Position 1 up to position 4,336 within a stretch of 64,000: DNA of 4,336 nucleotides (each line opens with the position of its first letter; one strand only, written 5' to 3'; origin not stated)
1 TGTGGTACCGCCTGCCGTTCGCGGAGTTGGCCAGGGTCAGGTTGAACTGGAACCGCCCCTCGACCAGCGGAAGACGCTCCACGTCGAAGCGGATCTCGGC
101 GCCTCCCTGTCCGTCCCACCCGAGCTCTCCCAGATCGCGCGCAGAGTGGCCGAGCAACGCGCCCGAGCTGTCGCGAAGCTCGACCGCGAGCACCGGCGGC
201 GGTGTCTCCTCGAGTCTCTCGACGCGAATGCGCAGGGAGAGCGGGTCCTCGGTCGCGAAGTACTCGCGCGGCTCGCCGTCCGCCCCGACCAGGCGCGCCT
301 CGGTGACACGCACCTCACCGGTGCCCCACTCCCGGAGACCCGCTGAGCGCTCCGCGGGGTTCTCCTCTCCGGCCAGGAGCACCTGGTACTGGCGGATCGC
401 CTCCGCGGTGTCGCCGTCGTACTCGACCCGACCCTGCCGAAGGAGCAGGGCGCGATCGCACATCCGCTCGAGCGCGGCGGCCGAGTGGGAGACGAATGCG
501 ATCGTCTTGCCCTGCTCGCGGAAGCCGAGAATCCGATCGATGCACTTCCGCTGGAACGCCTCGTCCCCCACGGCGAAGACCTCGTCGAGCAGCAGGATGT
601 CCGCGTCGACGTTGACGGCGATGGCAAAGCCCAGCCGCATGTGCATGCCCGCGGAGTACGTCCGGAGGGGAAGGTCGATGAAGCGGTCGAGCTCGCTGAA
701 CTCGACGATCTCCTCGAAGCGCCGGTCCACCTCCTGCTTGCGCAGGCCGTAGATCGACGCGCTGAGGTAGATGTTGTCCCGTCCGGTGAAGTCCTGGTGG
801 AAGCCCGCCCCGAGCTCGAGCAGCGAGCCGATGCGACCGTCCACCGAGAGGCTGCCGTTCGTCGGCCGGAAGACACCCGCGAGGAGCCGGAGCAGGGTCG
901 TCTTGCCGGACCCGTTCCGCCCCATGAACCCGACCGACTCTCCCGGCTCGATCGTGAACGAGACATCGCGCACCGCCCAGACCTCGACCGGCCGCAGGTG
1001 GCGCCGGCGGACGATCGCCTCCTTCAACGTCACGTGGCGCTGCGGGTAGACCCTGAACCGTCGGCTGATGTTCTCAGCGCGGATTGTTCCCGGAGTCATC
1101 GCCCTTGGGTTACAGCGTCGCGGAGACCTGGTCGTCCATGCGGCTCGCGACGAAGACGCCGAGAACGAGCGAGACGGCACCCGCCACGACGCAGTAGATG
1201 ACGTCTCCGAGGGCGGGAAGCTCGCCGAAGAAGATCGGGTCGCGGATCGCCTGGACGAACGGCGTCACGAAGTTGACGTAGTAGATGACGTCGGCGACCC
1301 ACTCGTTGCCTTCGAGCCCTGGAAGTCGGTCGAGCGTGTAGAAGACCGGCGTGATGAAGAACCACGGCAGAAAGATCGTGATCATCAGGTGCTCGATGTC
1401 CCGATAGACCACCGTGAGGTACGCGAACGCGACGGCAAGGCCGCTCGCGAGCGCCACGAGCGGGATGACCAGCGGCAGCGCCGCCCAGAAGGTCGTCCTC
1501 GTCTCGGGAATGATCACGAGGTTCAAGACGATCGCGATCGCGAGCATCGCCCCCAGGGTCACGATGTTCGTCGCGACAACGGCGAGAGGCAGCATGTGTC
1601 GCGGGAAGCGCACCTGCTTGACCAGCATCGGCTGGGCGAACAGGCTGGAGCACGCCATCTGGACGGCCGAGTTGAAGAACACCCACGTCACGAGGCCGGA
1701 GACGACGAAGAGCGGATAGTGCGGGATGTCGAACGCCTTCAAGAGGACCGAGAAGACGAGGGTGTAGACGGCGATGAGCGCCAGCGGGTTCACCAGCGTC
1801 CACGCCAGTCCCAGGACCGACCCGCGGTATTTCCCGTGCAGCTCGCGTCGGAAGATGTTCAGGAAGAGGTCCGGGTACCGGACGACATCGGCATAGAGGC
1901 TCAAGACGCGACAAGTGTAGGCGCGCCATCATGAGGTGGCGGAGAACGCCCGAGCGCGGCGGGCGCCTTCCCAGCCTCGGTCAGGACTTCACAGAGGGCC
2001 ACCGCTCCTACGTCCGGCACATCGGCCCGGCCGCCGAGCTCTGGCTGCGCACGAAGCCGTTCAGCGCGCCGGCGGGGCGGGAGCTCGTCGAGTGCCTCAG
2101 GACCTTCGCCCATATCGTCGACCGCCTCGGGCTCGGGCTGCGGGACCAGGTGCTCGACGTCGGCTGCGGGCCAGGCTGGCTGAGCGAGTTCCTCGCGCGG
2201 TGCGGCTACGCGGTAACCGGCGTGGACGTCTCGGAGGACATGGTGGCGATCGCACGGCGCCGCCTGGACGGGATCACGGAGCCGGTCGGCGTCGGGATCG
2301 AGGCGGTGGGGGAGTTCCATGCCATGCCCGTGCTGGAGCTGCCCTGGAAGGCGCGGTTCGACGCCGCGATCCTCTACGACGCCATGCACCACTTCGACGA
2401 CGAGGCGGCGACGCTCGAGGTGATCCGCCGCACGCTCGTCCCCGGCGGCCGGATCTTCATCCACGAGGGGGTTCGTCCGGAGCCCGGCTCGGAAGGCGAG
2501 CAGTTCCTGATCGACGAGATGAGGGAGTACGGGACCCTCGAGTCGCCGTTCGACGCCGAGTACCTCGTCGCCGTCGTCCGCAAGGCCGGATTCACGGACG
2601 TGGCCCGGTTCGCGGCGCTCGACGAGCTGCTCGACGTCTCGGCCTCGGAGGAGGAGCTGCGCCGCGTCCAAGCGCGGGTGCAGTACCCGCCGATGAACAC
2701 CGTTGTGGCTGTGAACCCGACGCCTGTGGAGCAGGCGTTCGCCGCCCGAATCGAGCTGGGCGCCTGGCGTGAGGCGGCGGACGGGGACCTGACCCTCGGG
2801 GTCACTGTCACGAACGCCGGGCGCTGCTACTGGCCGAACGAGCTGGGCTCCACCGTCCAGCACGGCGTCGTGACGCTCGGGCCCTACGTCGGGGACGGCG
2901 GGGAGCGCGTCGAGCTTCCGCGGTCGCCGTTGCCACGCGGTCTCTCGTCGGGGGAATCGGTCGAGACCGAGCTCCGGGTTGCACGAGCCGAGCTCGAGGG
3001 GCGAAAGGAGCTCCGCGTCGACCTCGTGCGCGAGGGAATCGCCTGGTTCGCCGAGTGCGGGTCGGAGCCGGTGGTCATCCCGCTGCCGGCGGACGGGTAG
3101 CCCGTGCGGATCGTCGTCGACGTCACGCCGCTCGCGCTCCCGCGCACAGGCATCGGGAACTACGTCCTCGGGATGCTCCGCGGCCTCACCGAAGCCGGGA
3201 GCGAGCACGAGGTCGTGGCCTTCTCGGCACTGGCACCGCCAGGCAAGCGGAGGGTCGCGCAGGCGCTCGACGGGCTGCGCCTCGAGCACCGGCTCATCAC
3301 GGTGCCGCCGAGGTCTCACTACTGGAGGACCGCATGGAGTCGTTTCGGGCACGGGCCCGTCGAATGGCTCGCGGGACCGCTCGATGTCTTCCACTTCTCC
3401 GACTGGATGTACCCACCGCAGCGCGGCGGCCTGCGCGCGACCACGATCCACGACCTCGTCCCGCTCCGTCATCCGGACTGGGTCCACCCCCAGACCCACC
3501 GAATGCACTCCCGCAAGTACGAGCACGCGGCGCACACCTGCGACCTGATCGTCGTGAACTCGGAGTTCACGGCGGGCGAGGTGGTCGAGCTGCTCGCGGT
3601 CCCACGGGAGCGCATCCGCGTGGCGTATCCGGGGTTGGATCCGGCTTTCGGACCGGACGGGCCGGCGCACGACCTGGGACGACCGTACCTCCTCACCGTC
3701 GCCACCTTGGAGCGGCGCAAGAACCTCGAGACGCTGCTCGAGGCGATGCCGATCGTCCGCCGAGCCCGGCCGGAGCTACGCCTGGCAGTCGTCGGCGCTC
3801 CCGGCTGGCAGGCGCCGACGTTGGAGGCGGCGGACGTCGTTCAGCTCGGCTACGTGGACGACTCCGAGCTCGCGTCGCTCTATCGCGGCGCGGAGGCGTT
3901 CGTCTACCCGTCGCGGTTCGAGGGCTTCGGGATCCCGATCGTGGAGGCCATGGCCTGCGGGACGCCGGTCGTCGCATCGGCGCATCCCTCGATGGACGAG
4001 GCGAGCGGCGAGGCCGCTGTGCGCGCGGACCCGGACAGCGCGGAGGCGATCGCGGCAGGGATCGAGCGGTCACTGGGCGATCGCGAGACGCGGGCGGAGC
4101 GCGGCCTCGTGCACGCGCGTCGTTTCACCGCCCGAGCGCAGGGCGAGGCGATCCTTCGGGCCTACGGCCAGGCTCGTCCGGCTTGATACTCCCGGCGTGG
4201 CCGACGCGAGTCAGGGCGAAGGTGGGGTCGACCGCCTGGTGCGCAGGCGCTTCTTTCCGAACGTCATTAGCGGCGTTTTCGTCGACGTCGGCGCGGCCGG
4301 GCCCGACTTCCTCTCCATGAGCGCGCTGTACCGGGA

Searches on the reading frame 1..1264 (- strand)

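Call 79: search_protein_families(library=pfam, proteins=[window:1-1264:-], max_evalue=0.00001)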
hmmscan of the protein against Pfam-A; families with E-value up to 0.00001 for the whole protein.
window:1-1264:- (421 aa): 2 families
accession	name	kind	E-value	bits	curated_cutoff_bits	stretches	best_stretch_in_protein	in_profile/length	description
PF00005.33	ABC_tran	-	3.8e-21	76.6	25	1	99-230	2-136/137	ABC transporter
PF14524.12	Wzt_C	-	8.7e-11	42.4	30.4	1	311-415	3-109/143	Wzt C-terminal domain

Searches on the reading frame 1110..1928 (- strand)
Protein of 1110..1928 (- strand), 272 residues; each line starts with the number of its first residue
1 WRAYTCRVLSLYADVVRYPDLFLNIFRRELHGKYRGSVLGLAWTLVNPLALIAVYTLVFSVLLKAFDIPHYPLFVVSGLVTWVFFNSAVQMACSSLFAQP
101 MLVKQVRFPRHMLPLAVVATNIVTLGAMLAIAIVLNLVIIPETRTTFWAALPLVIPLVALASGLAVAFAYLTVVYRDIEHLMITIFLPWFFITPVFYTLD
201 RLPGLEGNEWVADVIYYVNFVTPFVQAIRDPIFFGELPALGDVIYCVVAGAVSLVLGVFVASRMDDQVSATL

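Call 79: search_protein_families(library=pfam, proteins=[window:1110-1928:-], max_evalue=0.00001)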
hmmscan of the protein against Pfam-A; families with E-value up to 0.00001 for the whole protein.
window:1110-1928:- (272 aa): 1 family
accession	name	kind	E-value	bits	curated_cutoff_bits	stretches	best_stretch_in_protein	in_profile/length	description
PF01061.29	ABC2_membrane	-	3.7e-17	63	26.9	1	22-232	3-210/211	ABC-2 type transporter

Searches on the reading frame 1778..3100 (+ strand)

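Call 79: search_protein_families(library=pfam, proteins=[window:1778-3100:+], max_evalue=0.00001)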
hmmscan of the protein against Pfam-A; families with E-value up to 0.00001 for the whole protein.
window:1778-3100:+ (440 aa): 5 families
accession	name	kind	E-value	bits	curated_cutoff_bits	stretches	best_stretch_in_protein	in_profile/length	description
PF13649.12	Methyltransf_25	-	7.5e-18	65.4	27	1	125-224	1-97/97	Methyltransferase domain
PF08241.18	Methyltransf_11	-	1.1e-17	64.9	21.2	1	126-228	1-95/95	Methyltransferase domain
PF13489.12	Methyltransf_23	-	6e-17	62.3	27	1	109-275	8-162/164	Methyltransferase domain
PF08242.18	Methyltransf_12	-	1.7e-13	51.5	30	1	126-226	1-98/98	Methyltransferase domain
PF13847.12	Methyltransf_31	-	8.5e-13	48.7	27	1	124-232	6-113/145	Methyltransferase domain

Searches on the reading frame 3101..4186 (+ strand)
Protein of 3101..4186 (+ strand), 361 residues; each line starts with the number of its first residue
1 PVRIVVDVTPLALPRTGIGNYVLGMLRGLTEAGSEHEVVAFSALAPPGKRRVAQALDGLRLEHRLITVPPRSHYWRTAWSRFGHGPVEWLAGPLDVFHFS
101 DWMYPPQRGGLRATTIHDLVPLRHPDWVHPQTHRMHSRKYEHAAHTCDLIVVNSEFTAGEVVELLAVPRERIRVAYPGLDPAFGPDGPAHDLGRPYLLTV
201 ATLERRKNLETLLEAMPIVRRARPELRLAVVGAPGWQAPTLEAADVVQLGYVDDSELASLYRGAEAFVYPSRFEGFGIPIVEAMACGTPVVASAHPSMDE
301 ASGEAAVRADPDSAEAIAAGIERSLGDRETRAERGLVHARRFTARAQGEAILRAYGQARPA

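Call 79: search_protein_families(library=pfam, proteins=[window:3101-4186:+], max_evalue=0.00001)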
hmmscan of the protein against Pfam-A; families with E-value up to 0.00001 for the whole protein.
window:3101-4186:+ (361 aa): 5 families
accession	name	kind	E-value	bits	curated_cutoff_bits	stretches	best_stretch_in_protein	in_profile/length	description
PF00534.26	Glycos_transf_1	-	5.7e-31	107.8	26.4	1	190-333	11-164/172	Glycosyl transferases group 1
PF13692.12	Glyco_trans_1_4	-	2.7e-28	99.4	27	1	194-326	1-141/142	Glycosyl transferases group 1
PF13439.12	Glyco_transf_4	-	1.1e-14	55.2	28.5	1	17-182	3-169/170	Glycosyltransferase Family 4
PF20706.3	GT4-conflict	-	1.1e-10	41.5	26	1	174-295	176-313/385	Family 4 Glycosyltransferase in conflict systems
PF13524.12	Glyco_trans_1_2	-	1.3e-09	38.6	25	1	212-338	5-128/144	Glycosyl transferase-like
